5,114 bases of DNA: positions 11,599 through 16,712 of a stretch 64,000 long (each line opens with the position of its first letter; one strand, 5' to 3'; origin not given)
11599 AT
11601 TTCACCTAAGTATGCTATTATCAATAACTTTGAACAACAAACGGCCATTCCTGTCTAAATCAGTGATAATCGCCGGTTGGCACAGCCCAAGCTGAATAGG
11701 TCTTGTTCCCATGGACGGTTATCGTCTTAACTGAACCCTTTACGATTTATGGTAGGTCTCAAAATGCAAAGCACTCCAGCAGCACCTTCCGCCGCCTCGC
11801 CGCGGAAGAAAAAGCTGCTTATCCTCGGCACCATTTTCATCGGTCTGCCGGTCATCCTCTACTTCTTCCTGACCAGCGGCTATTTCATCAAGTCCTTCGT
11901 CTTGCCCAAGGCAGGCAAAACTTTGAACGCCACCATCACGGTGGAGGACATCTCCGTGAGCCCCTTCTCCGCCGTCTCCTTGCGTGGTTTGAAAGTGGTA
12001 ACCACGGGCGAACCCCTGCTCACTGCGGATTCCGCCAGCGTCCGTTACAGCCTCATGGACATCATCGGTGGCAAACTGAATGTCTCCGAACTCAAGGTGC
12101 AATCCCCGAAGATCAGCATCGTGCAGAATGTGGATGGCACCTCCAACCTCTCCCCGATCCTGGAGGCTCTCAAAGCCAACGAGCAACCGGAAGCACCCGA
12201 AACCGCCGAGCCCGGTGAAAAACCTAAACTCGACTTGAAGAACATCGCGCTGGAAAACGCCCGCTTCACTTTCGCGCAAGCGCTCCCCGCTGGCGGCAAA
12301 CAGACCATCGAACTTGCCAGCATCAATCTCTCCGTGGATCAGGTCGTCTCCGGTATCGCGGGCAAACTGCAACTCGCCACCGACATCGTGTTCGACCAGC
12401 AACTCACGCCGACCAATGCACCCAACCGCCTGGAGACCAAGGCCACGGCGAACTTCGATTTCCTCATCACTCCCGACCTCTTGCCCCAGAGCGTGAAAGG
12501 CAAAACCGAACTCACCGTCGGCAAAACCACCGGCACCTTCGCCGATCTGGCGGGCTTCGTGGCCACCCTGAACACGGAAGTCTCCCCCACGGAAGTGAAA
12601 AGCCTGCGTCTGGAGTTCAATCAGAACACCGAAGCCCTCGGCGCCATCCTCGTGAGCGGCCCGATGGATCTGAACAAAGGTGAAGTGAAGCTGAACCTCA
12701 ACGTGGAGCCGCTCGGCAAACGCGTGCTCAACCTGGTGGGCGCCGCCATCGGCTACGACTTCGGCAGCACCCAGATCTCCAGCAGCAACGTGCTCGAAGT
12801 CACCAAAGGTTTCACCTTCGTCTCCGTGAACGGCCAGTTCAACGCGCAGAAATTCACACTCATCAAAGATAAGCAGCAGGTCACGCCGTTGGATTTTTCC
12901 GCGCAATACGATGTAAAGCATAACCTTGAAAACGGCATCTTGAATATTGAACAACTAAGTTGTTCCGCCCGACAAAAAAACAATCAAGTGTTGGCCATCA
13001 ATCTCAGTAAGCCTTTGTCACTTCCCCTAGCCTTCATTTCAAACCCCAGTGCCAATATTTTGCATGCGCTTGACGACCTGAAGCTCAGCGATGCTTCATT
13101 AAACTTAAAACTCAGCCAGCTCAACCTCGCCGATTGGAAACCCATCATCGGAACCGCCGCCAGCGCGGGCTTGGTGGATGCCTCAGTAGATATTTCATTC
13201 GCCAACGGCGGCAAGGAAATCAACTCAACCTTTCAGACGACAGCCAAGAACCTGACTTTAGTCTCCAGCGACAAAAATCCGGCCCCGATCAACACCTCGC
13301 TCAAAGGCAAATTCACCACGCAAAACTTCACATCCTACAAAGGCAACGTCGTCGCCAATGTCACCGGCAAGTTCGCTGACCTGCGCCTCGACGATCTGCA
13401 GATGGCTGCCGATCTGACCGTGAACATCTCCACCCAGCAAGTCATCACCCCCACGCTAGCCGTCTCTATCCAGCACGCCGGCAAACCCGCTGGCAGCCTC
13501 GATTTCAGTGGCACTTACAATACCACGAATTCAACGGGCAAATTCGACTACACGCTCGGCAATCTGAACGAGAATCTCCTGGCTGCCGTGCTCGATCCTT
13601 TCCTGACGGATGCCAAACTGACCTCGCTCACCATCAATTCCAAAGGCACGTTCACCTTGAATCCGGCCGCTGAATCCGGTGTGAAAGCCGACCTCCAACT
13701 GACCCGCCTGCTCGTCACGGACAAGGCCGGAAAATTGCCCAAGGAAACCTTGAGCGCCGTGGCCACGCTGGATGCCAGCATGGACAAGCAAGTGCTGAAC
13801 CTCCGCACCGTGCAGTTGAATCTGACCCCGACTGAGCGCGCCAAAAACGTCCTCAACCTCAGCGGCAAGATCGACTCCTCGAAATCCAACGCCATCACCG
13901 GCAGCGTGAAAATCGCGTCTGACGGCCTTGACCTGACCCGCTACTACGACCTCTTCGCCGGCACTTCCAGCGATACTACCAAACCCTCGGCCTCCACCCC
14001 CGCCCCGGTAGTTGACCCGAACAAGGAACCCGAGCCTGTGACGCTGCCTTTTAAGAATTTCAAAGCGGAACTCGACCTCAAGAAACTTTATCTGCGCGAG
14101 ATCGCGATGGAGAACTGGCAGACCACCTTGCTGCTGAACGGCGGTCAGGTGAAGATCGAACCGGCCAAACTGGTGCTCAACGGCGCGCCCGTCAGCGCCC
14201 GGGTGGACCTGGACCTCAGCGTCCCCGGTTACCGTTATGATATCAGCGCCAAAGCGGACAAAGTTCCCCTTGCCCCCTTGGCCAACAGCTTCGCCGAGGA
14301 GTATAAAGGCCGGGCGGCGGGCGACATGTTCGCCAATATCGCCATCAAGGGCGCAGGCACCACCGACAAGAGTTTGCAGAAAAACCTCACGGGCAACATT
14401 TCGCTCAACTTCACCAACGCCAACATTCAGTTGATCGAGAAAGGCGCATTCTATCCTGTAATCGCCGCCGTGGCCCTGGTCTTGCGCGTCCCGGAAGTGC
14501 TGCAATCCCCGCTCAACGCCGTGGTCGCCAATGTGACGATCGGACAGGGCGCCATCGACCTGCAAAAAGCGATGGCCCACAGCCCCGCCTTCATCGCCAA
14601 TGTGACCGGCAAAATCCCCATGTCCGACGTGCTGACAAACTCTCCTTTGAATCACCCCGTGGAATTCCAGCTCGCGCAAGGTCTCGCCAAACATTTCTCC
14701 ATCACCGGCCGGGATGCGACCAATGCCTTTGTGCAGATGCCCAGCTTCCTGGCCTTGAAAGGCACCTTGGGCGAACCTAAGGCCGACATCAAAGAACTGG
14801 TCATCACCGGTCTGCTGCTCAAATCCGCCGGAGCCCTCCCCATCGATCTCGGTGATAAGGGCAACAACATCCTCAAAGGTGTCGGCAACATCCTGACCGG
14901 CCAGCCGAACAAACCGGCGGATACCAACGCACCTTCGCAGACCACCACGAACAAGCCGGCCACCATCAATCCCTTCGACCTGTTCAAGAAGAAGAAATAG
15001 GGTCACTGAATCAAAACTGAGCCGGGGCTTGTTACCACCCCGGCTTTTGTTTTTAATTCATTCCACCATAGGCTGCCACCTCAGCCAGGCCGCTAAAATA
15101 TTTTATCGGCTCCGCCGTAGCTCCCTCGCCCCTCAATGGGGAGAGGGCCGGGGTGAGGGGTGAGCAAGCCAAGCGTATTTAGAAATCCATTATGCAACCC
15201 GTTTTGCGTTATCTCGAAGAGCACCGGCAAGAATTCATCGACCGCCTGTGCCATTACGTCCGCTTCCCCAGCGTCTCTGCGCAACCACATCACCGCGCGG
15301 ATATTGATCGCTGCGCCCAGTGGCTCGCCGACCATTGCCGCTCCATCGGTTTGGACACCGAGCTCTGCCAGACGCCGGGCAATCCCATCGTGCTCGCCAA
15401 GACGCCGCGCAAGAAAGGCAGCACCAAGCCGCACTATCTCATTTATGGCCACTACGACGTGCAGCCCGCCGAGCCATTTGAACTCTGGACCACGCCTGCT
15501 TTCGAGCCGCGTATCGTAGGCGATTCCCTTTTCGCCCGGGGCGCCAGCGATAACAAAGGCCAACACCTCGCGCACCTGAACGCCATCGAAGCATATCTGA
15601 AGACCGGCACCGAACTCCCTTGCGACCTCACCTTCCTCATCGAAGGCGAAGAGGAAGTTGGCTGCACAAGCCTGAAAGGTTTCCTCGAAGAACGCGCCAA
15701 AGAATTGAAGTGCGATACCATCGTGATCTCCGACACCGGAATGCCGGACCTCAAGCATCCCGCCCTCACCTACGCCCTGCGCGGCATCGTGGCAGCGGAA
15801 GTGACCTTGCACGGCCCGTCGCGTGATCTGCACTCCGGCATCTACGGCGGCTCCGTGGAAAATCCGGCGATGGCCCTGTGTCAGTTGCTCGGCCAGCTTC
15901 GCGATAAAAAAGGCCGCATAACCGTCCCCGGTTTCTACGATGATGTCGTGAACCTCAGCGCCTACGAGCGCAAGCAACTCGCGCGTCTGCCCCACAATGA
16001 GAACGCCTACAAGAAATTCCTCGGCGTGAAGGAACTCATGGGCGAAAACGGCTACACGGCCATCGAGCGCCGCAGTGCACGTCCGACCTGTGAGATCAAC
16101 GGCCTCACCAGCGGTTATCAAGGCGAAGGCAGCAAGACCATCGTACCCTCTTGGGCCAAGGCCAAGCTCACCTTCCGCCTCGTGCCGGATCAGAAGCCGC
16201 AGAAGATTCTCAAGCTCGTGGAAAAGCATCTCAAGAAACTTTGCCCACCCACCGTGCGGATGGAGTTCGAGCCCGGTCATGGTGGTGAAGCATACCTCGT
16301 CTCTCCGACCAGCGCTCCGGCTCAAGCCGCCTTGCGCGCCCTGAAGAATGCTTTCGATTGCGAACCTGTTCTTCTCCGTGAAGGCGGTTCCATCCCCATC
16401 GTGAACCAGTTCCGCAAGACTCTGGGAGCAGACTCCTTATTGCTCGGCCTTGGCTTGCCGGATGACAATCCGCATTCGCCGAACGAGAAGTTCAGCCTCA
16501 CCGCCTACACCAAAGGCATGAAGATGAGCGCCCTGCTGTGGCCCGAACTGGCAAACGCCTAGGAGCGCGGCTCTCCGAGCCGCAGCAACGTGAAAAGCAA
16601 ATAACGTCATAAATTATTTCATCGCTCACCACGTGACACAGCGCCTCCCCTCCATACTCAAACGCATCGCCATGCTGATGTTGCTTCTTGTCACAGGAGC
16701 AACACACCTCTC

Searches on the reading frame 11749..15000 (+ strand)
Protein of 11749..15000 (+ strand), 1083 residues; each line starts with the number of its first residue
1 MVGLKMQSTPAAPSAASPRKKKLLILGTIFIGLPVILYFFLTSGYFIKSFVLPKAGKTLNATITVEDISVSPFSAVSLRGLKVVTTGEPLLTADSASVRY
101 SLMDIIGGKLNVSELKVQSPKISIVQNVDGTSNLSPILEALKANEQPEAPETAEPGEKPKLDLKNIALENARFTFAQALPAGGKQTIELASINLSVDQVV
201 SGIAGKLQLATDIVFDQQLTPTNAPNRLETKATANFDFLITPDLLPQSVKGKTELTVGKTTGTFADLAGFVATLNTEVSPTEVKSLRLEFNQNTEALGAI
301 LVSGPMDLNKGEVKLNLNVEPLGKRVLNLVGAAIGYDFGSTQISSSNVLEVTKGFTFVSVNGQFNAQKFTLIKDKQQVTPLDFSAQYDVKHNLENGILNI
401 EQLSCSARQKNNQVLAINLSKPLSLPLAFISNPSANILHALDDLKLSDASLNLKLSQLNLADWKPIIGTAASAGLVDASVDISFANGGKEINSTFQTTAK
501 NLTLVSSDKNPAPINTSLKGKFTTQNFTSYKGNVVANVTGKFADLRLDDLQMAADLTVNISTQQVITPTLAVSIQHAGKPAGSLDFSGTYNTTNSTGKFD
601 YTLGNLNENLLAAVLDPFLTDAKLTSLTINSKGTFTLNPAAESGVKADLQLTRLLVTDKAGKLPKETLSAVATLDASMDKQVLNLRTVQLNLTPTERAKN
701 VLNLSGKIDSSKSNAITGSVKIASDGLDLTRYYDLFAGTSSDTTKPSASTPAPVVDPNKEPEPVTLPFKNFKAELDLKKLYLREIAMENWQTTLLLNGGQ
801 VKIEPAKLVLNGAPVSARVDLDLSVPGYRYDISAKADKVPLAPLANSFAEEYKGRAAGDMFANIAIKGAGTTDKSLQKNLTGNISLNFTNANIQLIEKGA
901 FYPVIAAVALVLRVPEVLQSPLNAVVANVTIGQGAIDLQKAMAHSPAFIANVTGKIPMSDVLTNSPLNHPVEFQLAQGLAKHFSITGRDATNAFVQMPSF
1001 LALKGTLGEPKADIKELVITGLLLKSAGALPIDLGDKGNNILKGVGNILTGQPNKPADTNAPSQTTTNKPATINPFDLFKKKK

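Call 62: search_protein_families(library=pfam, proteins=[window:11749-15000:+], max_evalue=0.00001)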
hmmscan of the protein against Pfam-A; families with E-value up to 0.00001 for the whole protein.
window:11749-15000:+ (1083 aa): 2 families
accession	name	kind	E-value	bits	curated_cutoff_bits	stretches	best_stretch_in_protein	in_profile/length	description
PF05359.17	DUF748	-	4.8e-28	98.2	50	1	13-691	7-626/1037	Domain of Unknown Function (DUF748)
PF05170.20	AsmA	-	1.4e-17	64.2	29.8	1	649-894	310-562/607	AsmA family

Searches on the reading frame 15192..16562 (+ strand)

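Call 62: search_protein_families(library=pfam, proteins=[window:15192-16562:+], max_evalue=0.00001)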
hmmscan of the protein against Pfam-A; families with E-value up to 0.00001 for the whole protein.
window:15192-16562:+ (456 aa): 2 families
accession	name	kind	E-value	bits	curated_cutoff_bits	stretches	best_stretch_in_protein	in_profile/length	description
PF01546.33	Peptidase_M20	-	1.4e-26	94.1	24.6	1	83-449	1-203/206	Peptidase family M20/M25/M40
PF07687.19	M20_dimer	-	6.9e-18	65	21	1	194-353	1-105/107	Peptidase dimerisation domain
